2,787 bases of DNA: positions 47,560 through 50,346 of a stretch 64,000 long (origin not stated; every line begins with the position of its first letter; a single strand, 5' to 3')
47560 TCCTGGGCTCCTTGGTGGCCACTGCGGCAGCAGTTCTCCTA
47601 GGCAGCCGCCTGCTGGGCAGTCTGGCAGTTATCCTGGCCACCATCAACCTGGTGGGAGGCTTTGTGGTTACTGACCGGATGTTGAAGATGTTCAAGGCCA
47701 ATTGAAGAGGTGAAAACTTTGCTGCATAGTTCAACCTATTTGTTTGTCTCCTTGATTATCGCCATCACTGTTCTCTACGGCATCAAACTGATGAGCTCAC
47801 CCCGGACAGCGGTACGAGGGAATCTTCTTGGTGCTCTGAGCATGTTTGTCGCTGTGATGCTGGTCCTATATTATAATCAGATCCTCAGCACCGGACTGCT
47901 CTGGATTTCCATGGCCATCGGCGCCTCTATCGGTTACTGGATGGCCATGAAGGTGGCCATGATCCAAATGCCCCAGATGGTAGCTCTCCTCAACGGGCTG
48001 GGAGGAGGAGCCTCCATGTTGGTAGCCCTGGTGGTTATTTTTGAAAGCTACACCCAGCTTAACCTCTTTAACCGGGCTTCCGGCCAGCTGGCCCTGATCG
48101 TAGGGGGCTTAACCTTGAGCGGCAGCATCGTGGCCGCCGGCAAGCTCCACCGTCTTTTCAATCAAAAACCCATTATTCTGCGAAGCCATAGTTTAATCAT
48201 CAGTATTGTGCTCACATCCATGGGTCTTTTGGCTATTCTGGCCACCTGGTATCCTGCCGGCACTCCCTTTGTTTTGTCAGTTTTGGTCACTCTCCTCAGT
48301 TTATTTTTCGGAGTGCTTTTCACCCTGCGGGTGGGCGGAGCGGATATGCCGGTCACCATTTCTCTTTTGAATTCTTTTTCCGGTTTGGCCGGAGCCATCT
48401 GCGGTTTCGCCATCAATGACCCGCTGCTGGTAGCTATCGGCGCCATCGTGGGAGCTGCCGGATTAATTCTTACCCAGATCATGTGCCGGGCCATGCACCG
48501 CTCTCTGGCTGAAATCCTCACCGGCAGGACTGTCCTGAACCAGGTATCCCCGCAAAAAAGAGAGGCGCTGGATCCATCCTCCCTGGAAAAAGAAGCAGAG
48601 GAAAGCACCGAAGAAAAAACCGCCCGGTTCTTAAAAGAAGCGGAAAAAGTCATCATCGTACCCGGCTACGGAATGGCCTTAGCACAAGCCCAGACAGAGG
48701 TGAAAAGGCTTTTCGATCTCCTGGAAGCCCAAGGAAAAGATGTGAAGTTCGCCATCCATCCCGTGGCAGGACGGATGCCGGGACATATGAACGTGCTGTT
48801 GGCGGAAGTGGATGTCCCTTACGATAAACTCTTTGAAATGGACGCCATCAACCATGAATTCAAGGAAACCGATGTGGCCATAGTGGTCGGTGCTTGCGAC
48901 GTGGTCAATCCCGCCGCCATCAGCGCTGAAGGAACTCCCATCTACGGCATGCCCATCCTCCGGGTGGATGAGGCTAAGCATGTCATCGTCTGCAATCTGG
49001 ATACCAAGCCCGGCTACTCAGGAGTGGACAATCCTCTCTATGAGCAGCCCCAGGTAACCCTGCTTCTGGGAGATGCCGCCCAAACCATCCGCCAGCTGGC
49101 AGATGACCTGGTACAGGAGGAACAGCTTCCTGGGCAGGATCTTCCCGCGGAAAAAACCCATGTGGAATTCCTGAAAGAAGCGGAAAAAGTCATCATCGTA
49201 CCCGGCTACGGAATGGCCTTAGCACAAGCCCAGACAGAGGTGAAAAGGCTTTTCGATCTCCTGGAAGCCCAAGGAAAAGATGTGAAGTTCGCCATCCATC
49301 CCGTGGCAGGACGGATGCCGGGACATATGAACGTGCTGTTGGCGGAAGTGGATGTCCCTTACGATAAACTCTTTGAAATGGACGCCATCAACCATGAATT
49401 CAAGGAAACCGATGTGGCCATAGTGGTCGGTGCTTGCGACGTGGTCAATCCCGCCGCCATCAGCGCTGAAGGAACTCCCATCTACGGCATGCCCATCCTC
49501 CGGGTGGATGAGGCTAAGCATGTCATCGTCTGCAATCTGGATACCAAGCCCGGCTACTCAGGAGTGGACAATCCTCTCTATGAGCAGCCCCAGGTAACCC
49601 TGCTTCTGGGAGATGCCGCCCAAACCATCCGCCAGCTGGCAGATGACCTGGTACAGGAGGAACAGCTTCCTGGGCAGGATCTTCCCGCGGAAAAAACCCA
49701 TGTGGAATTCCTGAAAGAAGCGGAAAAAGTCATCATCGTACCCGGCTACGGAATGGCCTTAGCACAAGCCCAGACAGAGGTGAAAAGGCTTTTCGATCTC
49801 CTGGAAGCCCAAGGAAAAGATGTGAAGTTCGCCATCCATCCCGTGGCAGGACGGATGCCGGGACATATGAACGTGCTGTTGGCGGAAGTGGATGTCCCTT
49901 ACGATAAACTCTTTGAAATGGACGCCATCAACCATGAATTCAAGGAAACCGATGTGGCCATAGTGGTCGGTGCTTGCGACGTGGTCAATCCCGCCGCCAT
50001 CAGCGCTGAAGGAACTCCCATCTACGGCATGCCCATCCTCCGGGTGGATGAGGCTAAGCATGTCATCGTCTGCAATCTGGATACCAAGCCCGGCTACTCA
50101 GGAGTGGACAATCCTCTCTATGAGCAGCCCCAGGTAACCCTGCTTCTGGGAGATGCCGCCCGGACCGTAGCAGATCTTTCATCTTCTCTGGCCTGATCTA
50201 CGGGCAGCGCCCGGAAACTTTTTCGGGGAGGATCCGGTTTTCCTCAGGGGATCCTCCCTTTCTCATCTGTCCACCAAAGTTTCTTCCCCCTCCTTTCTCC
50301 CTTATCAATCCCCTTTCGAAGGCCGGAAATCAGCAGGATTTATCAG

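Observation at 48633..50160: Perfect in-frame 540-bp tandem triplication inside pntB gives a transhydrogenase beta subunit with three NADP(H)-binding dIII domains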

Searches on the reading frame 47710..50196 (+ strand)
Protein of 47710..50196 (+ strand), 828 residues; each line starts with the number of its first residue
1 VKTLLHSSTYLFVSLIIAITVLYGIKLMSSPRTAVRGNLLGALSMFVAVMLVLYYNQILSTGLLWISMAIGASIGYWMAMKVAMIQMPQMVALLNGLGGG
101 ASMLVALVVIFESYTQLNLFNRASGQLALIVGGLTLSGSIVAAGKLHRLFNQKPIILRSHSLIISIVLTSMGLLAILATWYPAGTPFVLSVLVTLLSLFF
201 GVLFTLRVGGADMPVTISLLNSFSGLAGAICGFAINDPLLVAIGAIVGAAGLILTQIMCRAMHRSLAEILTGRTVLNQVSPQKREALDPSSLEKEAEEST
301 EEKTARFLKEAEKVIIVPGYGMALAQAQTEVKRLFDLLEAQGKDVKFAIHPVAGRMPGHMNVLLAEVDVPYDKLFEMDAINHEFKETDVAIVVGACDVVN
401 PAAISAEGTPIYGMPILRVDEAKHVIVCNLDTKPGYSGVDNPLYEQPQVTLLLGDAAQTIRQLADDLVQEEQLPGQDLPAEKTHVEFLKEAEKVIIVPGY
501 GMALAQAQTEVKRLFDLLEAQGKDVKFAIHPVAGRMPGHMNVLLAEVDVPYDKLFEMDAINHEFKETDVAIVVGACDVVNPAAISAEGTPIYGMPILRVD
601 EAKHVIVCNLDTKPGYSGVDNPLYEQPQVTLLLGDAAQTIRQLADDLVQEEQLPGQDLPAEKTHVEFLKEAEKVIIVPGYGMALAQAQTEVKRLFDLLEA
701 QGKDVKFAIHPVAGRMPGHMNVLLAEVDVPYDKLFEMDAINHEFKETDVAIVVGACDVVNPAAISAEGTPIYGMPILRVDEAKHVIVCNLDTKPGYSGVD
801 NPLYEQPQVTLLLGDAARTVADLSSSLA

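Call 6: search_protein_families(library=pfam, proteins=[window:47710-50196:+])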
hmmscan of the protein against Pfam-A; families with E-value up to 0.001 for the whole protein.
window:47710-50196:+ (828 aa): 3 families
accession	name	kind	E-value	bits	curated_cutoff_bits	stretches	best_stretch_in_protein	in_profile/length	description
PF02233.22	PNTB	-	0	1082.1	31.7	3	13-464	4-454/456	NAD(P) transhydrogenase beta subunit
PF00205.28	TPP_enzyme_M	-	5.2e-13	49.3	30.4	0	303-339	3-39/137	Thiamine pyrophosphate enzyme, central domain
PF19792.4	DUF6276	-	0.00037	21.1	27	0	309-349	62-102/128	Family of unknown function (DUF6276)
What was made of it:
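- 47710..50196 (+): pntB, 828 aa: dII membrane domain plus three dIII domains. Pfam PNTB E=0 with three stretches (call 6).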

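Call 7: find_encoding_contigs(protein=window:47710-50196:+, flank=10000, max_places=10)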
Protein window:47710-50196:+ (828 aa): no gene with exactly this product is on record in the collection.

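Call 8: find_homologous_proteins(query=window:47710-50196:+, max_evalue=1e-20)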
Query window:47710-50196:+ (828 aa): 8000 proteins with E <= 1e-20 among 8000 candidates; the best 120 are listed.
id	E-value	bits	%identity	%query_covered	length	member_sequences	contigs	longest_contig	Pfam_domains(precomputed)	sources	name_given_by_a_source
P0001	0.0e+0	1812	63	94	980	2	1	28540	PF02233.23,PF00205.29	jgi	-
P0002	0.0e+0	1809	100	100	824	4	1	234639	PF02233.23,PF00205.29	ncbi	ncbi:MAG: NAD(P)(+) transhydrogenase (Re/Si-specific) subunit beta [Bacillota bacterium]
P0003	0.0e+0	1696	57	98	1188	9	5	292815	PF02233.23,PF00766.26,PF03646.21,PF19792.5,PF00205.29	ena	-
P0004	0.0e+0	1688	55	98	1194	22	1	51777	PF02233.23,PF00766.26,PF00205.29,PF24627.2,PF16317.12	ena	-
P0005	0.0e+0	1679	54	99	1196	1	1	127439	PF02233.23,PF00766.26,PF19792.5,PF00235.26,PF00205.29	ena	-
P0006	0.0e+0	1646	56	98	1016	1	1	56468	PF02233.23,PF00766.26,PF00205.29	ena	-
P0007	0.0e+0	1645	56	98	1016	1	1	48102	PF02233.23,PF00766.26,PF00205.29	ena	-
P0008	0.0e+0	1645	56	98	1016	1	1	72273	PF02233.23,PF00766.26,PF00205.29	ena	-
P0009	0.0e+0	1645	56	98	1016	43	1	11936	PF02233.23,PF00766.26,PF00205.29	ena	-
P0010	0.0e+0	1644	56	98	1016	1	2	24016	PF02233.23,PF00766.26,PF00205.29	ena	-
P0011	0.0e+0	1642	56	98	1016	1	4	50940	PF02233.23,PF00766.26,PF00205.29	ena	-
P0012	0.0e+0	1641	56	98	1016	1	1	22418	PF02233.23,PF00766.26,PF00205.29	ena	-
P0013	0.0e+0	1641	56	98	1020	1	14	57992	PF02233.23,PF00766.26,PF00205.29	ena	-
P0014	0.0e+0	1641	56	98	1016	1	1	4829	PF02233.23,PF00766.26,PF00205.29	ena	-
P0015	0.0e+0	1641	56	98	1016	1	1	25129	PF02233.23,PF00766.26,PF00205.29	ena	-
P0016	0.0e+0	1641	65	98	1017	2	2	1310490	PF02233.23,PF00766.26,PF00205.29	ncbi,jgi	ncbi:MAG: NAD(P)(+) transhydrogenase (Re/Si-specific) subunit beta [Bacillota bacterium]|jgi:NAD/NAD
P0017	0.0e+0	1641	56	98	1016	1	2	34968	PF02233.23,PF00766.26,PF00205.29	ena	-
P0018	0.0e+0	1640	56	98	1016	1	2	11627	PF02233.23,PF00766.26,PF00205.29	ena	-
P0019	0.0e+0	1640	56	98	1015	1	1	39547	PF02233.23,PF00766.26,PF00205.29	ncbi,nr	ncbi:MAG: NAD(P)(+) transhydrogenase (Re/Si-specific) subunit beta [Bacteroidales bacterium]|nr:NAD(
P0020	0.0e+0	1639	56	98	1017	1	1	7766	PF02233.23,PF00766.26,PF00205.29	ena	-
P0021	0.0e+0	1639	56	98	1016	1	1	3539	PF02233.23,PF00766.26,PF00205.29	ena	-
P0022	0.0e+0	1639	56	98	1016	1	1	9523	PF02233.23,PF00766.26,PF00205.29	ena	-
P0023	0.0e+0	1639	56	98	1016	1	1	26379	PF02233.23,PF00766.26,PF00205.29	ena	-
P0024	0.0e+0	1639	56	98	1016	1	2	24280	PF02233.23,PF00766.26,PF00205.29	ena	-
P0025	0.0e+0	1639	55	98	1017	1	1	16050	PF02233.23,PF00766.26,PF00205.29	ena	-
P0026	0.0e+0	1639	56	98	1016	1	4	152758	PF02233.23,PF00766.26,PF00205.29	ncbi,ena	-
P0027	0.0e+0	1639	56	98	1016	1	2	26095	PF02233.23,PF00766.26,PF00205.29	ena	-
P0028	0.0e+0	1639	56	98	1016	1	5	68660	PF02233.23,PF00766.26,PF00205.29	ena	-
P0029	0.0e+0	1639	55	98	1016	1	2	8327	PF02233.23,PF00766.26,PF00205.29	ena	-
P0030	0.0e+0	1638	55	98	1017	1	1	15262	PF02233.23,PF00766.26,PF00205.29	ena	-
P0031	0.0e+0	1638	56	98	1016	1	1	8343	PF02233.23,PF00766.26,PF00205.29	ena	-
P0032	0.0e+0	1638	56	98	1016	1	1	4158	PF02233.23,PF00766.26,PF00205.29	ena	-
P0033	0.0e+0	1638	56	98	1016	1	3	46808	PF02233.23,PF00766.26,PF00205.29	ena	-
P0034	0.0e+0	1638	56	98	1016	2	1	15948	PF02233.23,PF00766.26,PF00205.29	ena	-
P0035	0.0e+0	1638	55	98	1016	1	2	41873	PF02233.23,PF00766.26,PF00205.29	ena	-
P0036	0.0e+0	1638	56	98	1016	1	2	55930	PF02233.23,PF00766.26,PF00205.29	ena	-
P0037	0.0e+0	1638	56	98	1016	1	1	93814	PF02233.23,PF00766.26,PF00205.29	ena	-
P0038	0.0e+0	1638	56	98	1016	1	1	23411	PF02233.23,PF00766.26,PF00205.29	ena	-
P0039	0.0e+0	1638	56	98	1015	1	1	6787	PF02233.23,PF00766.26,PF00205.29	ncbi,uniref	ncbi:NAD(P)(+) transhydrogenase (Re/Si-specific) subunit beta [Porphyromonas bennonis]|uniref:NAD(P)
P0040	0.0e+0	1638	56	98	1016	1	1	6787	PF02233.23,PF00766.26,PF00205.29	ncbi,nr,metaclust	nr:NAD(P)(+) transhydrogenase (Re/Si-specific) subunit beta [Porphyromonas bennonis]|metaclust:statu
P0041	0.0e+0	1637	56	98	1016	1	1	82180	PF02233.23,PF00766.26,PF00205.29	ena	-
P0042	0.0e+0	1637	56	98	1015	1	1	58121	PF02233.23,PF00766.26,PF00205.29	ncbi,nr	ncbi:NAD(P)(+) transhydrogenase (Re/Si-specific) subunit beta [uncultured Porphyromonas sp.]|nr:NAD(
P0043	0.0e+0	1637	56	98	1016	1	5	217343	PF02233.23,PF00766.26,PF00205.29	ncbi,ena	-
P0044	0.0e+0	1637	55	98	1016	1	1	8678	PF02233.23,PF00766.26,PF00205.29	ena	-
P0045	0.0e+0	1637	55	98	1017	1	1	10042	PF02233.23,PF00766.26,PF00205.29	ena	-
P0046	0.0e+0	1637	55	98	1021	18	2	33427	PF02233.23,PF00766.26,PF00205.29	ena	-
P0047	0.0e+0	1637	55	98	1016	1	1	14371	PF02233.23,PF00766.26,PF00205.29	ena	-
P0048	0.0e+0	1637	55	98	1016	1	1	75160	PF02233.23,PF00766.26,PF00205.29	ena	-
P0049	0.0e+0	1637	56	98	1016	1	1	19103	PF02233.23,PF00766.26,PF00205.29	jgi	-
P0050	0.0e+0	1637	55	98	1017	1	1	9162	PF02233.23,PF00766.26,PF00205.29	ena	-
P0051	0.0e+0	1637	56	98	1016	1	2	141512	PF02233.23,PF00766.26,PF00205.29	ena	-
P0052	0.0e+0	1636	56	98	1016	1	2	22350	PF02233.23,PF00766.26,PF00205.29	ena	-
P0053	0.0e+0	1636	55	98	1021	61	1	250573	PF02233.23,PF00766.26,PF00205.29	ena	-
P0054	0.0e+0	1636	56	98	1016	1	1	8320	PF02233.23,PF00766.26,PF00205.29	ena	-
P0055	0.0e+0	1636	55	98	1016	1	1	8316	PF02233.23,PF00766.26,PF00205.29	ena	-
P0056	0.0e+0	1636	55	98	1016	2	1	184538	PF02233.23,PF00766.26,PF00205.29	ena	-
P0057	0.0e+0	1636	56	98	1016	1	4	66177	PF02233.23,PF00766.26,PF00205.29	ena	-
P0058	0.0e+0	1636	55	98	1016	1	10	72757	PF02233.23,PF00766.26,PF00205.29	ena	-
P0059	0.0e+0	1635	55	98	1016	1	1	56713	PF02233.23,PF00766.26,PF00205.29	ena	-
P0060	0.0e+0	1635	56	98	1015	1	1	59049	PF02233.23,PF00766.26,PF00205.29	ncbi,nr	ncbi:MAG: NAD(P)(+) transhydrogenase (Re/Si-specific) subunit beta [Porphyromonas sp.]|nr:NAD(P)(+) 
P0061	0.0e+0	1635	55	98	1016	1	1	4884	PF02233.23,PF00766.26,PF00205.29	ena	-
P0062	0.0e+0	1635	55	98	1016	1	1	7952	PF02233.23,PF00205.29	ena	-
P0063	0.0e+0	1635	56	98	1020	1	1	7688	PF02233.23,PF00766.26,PF00205.29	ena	-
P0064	0.0e+0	1635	55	98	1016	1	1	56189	PF02233.23,PF00766.26,PF00205.29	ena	-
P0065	0.0e+0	1635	55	98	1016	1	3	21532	PF02233.23,PF00766.26,PF00205.29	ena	-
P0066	0.0e+0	1635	56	98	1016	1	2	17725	PF02233.23,PF00766.26,PF00205.29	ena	-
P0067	0.0e+0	1634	55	98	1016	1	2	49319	PF02233.23,PF00766.26,PF00205.29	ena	-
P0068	0.0e+0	1634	55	98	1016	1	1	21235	PF02233.23,PF00766.26,PF00205.29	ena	-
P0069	0.0e+0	1634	55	98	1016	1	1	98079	PF02233.23,PF00766.26,PF00205.29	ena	-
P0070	0.0e+0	1634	55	98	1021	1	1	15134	PF02233.23,PF00766.26,PF00205.29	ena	-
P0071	0.0e+0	1632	55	98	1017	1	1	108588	PF02233.23,PF00766.26,PF00205.29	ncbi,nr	ncbi:NAD(P)(+) transhydrogenase (Re/Si-specific) subunit beta [uncultured Porphyromonas sp.]|nr:NAD(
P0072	0.0e+0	1632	55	98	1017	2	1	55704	PF02233.23,PF00766.26,PF00205.29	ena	-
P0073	0.0e+0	1631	56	98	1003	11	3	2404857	PF02233.23,PF00766.26,PF16822.12,PF16352.11,PF00205.29,PF00657.29,PF21799.3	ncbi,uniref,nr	ncbi:NAD(P)(+) transhydrogenase (Re/Si-specific) subunit beta [Porphyromonas cangingivalis]|uniref:p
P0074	0.0e+0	1629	55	98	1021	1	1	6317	PF02233.23,PF00766.26,PF00205.29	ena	-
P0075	0.0e+0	1625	56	96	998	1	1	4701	PF02233.23,PF00766.26,PF00205.29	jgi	-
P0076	0.0e+0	1623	56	98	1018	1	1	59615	PF02233.23,PF00766.26,PF00205.29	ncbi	-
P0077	0.0e+0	1622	55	98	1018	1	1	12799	PF02233.23,PF00766.26,PF00205.29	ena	-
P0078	0.0e+0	1608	55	98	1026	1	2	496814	PF02843.23,PF02233.23,PF00766.26,PF00205.29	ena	-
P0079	0.0e+0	1603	64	98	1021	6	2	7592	PF02233.23,PF00205.29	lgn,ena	-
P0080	0.0e+0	1591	54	99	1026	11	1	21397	PF02233.23,PF00766.26,PF00205.29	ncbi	-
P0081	0.0e+0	1590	55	97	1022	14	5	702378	PF02233.23,PF00766.26,PF00205.29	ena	-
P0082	0.0e+0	1580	54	100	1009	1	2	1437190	PF02233.23,PF00766.26,PF00205.29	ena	-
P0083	0.0e+0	1573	54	99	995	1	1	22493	PF02233.23,PF00205.29,PF16317.12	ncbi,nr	ncbi:MAG: NAD(P)(+) transhydrogenase (Re/Si-specific) subunit beta [Porphyromonas sp.]|nr:NAD(P)(+) 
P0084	0.0e+0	1553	53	99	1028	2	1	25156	PF02843.23,PF02233.23,PF00766.26,PF00205.29,PF24627.2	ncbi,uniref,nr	ncbi:NAD(P)(+) transhydrogenase (Re/Si-specific) subunit beta [Porphyromonas circumdentaria]|uniref:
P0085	0.0e+0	1550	53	98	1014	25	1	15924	PF02233.23,PF00205.29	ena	-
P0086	0.0e+0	1532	53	99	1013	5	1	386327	PF02233.23,PF00205.29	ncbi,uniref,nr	ncbi:NAD(P)(+) transhydrogenase (Re/Si-specific) subunit beta [Desulfovibrio intestinalis]|uniref:pr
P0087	0.0e+0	1514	58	98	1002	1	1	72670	PF02233.23,PF00205.29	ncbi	-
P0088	0.0e+0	1433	55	99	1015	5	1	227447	PF02233.23,PF00766.26,PF19792.5,PF00205.29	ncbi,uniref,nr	ncbi:NAD(P)(+) transhydrogenase (Re/Si-specific) subunit beta [Dysgonomonas massiliensis]|uniref:NAD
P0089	0.0e+0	1426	59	71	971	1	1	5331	PF02233.23,PF14232.12,PF00766.26,PF03646.21,PF16822.12,PF00205.29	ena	-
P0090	0.0e+0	1424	56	98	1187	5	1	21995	PF02233.23,PF00766.26,PF19792.5,PF00205.29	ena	-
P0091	0.0e+0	1418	54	100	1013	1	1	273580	PF02233.23,PF01442.24,PF00766.26,PF00205.29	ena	-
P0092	0.0e+0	1413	58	99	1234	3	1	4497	PF02233.23,PF11872.14,PF08725.17,PF00205.29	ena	-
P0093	0.0e+0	1412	55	100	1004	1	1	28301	PF02233.23,PF22230.2,PF15725.10,PF00205.29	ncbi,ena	-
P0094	0.0e+0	1411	56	98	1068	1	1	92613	PF02233.23,PF11872.14,PF00205.29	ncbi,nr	ncbi:MAG: NAD(P)(+) transhydrogenase (Re/Si-specific) subunit beta [Eubacteriales bacterium]|nr:NAD(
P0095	0.0e+0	1409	58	94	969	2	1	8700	PF02233.23,PF00766.26,PF00205.29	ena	-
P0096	0.0e+0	1394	54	99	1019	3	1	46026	PF02843.23,PF02233.23,PF00766.26,PF08725.17,PF00205.29,PF12687.13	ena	-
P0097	0.0e+0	1386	55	99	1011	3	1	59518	PF02233.23,PF00766.26,PF00205.29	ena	-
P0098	0.0e+0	1371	54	99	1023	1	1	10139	PF02233.23,PF00766.26,PF00205.29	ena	-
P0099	0.0e+0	1369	55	97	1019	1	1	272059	PF02233.23,PF00766.26,PF00205.29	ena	-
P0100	0.0e+0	1368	54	99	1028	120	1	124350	PF02233.23,PF00766.26,PF00205.29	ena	-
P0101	0.0e+0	1366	55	98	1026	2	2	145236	PF02843.23,PF02233.23,PF00766.26,PF00205.29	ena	-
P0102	0.0e+0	1364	54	99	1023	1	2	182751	PF02233.23,PF00766.26,PF00205.29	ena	-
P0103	0.0e+0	1364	54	99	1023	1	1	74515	PF02233.23,PF00766.26,PF00205.29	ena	-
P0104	0.0e+0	1363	54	99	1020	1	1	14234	PF02233.23,PF14232.12,PF00766.26,PF16822.12,PF00205.29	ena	-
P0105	0.0e+0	1361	55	97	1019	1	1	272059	PF02233.23,PF00766.26,PF00205.29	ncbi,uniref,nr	ncbi:NAD(P)(+) transhydrogenase (Re/Si-specific) subunit beta [Desulfovibrio sp.]|uniref:NAD(P)(+) t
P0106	0.0e+0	1360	53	99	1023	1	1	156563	PF02233.23,PF00205.29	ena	-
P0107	0.0e+0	1359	54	97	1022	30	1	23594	PF02233.23,PF00766.26,PF00205.29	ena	-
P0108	0.0e+0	1358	54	98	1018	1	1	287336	PF02233.23,PF18191.7,PF00205.29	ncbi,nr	ncbi:NAD(P)(+) transhydrogenase (Re/Si-specific) subunit beta [Porphyromonadaceae bacterium W3.11]|n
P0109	0.0e+0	1356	54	99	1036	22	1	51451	PF02233.23,PF00766.26,PF00205.29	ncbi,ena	-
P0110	0.0e+0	1348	53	100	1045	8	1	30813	PF02233.23,PF02552.23,PF19792.5,PF00205.29,PF16317.12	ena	-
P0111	0.0e+0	1344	53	100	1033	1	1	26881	PF20216.4,PF02233.23,PF02552.23,PF00205.29,PF16317.12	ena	-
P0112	0.0e+0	1341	54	99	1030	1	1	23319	PF02233.23,PF14232.12,PF00766.26,PF19399.5,PF00205.29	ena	-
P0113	0.0e+0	1337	63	98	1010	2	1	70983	PF02233.23,PF13277.12,PF00205.29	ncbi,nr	ncbi:MAG: NAD(P)(+) transhydrogenase (Re/Si-specific) subunit beta [Firmicutes bacterium]|nr:NAD(P)(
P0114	0.0e+0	1337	53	100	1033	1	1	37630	PF20216.4,PF02233.23,PF02552.23,PF00205.29,PF16317.12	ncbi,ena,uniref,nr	ncbi:NAD(P)(+) transhydrogenase (Re/Si-specific) subunit beta [Porphyromonas uenonis]|uniref:NAD(P)(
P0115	0.0e+0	1332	52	99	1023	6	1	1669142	PF02233.23,PF00205.29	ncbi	ncbi:MAG: NAD-dependent protein deacylase sirtuin-5, mitochondrial [Desulfovibrio sp.]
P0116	0.0e+0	1326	52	99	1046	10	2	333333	PF02233.23,PF01022.27,PF00766.26,PF00205.29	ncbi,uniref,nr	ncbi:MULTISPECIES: NAD(P)(+) transhydrogenase (Re/Si-specific) subunit beta [unclassified Desulfovib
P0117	0.0e+0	1324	53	99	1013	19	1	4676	PF02233.23,PF00205.29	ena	-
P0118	0.0e+0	1323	52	99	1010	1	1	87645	PF02233.23,PF08886.17,PF00205.29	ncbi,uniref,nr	ncbi:MAG: NAD synthetase [Desulfovibrio sp. MES5]|uniref:NAD(P)(+) transhydrogenase (Re/Si-specific)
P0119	0.0e+0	1262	52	97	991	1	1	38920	PF02233.23,PF13277.12,PF03756.20,PF00205.29,PF12687.13,PF00657.29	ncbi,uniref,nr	ncbi:NAD(P)(+) transhydrogenase (Re/Si-specific) subunit beta [Anaerococcus sp. AGMB09787]|uniref:NA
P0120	0.0e+0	1223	56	98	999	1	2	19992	PF02233.23,PF00766.26,PF00205.29,PF12687.13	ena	-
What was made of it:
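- Closest known: Database multi-dIII PntB proteins annotated only as 'NAD. Same: 52-65% identity to the window protein (call 8).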

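Call 9: find_related_loci(query=window:47710-50196:+, collection=genome_contigs, flank=6000)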
Query window:47710-50196:+ (828 aa) in genome_contigs; peptide patterns used: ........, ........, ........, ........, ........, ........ (x = any residue, [..] = any of these).
144 stretches matched a pattern; 101 encode a relative of the query (tblastn E <= 1e-3); the best 80 are kept; 80 distinct loci.
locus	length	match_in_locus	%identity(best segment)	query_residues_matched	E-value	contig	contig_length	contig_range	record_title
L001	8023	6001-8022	50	13-823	0e+0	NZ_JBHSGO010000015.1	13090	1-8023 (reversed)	Falsiporphyromonas endometrii strain CCUG 64267 soapdenovo_K_127_15, whole genome shotgun sequence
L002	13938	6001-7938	53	26-827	0e+0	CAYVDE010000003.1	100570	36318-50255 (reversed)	MAG TPA_asm: uncultured Desulfobacterales bacterium isolate SRP332253_co2_163 genome assembly, contig: NODE_145_length_1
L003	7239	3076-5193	49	11-827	0e+0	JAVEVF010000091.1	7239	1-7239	MAG: Coriobacteriia bacterium isolate BF4_114 NODE_35277_length_7239_cov_4.285855_Biofilm4, whole genome shotgun sequenc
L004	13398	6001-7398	58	4-827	2e-167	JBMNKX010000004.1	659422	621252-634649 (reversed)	MAG: Bacillota bacterium isolate SBF912LR0HQ0172 contig_42370, whole genome shotgun sequence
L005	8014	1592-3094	52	10-823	6e-151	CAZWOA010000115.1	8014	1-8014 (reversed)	MAG TPA_asm: uncultured Marinilabiliaceae bacterium isolate SRP294416_co3_423 genome assembly, contig: NODE_20269_length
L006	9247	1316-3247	58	13-828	0e+0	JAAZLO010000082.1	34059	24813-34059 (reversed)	MAG: Bacillota bacterium isolate AS23ysBPME_220 179313_AS23, whole genome shotgun sequence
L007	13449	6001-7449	54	8-827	1e-141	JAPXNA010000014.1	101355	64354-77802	MAG: Fermentimonas sp. isolate binned_ad_5.74 NODE_172_length_101355_cov_8.267120, whole genome shotgun sequence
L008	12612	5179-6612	51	8-827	8e-141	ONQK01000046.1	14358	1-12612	uncultured Prevotella sp. isolate RUG536 genome assembly, contig: k87_4232949, whole genome shotgun sequence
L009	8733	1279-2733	49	1-827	8e-141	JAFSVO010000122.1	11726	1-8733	MAG: Clostridia bacterium isolate RGIG3513 Goat_Rumen.Co__c1219014, whole genome shotgun sequence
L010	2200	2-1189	58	260-828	3e-151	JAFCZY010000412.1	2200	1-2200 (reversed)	MAG: Deltaproteobacteria bacterium isolate AB_1215_Bin_136 AB_1215_Bin_136_scaffold_111726, whole genome shotgun sequenc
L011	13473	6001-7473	51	5-827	7e-139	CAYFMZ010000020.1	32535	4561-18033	MAG TPA_asm: uncultured Proteiniphilum sp. isolate ERP107106_co1_146 genome assembly, contig: NODE_1210_length_32535_cov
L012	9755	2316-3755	50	10-816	1e-137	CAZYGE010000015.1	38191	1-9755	MAG TPA_asm: uncultured Proteiniphilum sp. isolate SRP220891_co3_393 genome assembly, contig: NODE_995_length_38191_cov_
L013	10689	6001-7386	53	9-825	5e-134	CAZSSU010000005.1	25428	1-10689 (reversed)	MAG TPA_asm: uncultured Christensenella sp. isolate SRP294416_co3_926 genome assembly, contig: NODE_2654_length_25428_co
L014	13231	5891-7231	54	15-823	2e-132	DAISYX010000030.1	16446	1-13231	MAG TPA_asm: Clostridia bacterium isolate CTOTU19819 NODE_3180_length_16446_cov_7.572265, whole genome shotgun sequence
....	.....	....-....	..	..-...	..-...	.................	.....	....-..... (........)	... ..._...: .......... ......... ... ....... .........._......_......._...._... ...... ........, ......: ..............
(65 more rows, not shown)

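Call 15: find_encoding_contigs(protein=P0002, flank=3000, max_places=5)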
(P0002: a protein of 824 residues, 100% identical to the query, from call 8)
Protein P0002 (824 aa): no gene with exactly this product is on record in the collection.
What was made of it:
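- Tried and rejected: Exact look-ups of the 828-aa translation and of P0002 found no contig (calls 7, 15).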
